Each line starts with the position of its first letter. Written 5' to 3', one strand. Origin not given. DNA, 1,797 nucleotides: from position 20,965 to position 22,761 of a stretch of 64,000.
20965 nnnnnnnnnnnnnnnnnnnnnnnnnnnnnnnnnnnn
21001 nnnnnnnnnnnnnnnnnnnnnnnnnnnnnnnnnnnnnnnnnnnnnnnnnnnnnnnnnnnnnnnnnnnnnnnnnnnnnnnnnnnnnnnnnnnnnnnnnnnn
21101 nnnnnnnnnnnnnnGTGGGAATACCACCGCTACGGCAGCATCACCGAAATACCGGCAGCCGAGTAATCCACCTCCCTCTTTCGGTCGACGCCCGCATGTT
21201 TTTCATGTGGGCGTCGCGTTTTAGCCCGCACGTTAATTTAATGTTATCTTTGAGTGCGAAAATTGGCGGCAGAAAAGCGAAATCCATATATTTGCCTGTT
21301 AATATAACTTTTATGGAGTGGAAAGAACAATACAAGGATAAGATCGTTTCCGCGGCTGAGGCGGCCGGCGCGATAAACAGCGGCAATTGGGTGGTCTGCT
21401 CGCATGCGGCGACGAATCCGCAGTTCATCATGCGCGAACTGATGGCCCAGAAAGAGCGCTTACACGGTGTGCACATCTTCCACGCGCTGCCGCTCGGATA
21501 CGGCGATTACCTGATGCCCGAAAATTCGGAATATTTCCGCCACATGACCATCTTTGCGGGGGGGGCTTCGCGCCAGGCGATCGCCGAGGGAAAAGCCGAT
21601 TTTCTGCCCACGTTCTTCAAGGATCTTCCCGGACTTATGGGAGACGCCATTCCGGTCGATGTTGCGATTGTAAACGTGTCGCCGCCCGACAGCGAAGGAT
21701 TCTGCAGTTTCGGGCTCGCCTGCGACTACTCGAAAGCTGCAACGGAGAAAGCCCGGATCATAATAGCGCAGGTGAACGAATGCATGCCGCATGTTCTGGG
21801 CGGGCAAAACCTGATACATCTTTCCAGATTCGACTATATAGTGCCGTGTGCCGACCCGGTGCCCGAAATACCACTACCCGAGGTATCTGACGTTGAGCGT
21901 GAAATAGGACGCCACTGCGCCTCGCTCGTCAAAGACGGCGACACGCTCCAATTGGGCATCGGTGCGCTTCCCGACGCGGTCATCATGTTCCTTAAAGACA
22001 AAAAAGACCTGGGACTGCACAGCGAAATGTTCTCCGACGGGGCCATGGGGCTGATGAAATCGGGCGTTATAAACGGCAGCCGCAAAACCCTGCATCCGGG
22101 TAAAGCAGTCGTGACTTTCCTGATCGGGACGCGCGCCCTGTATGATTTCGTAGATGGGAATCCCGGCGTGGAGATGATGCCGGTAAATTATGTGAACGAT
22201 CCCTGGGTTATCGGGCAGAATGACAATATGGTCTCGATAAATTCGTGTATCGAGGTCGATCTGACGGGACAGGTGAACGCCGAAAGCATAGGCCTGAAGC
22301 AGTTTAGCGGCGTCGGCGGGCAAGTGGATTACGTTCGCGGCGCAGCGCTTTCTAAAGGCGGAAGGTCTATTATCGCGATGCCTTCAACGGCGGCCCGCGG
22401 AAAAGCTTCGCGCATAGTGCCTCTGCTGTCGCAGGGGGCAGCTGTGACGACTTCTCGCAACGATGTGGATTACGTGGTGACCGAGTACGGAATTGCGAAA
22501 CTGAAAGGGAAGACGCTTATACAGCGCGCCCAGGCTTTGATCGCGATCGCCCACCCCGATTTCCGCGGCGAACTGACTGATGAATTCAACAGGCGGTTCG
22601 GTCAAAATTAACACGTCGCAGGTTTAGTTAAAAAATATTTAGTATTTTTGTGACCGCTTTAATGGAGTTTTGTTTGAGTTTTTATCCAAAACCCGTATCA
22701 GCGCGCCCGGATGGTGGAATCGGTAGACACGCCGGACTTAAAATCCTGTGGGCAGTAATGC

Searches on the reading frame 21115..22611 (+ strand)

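Call 34: search_protein_families(library=pfam, proteins=[window:21115-22611:+], max_evalue=0.0001)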
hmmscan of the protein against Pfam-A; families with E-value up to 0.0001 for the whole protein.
window:21115-22611:+ (498 aa): 2 families
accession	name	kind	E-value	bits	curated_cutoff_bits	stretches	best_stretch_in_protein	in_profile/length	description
PF13336.12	AcetylCoA_hyd_C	-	5.1e-70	234.8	23.7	1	338-490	1-153/154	Acetyl-CoA hydrolase/transferase C-terminal domain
PF02550.21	AcetylCoA_hydro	-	1.2e-23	84.6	24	1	70-243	2-187/198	Acetyl-CoA hydrolase/transferase N-terminal domain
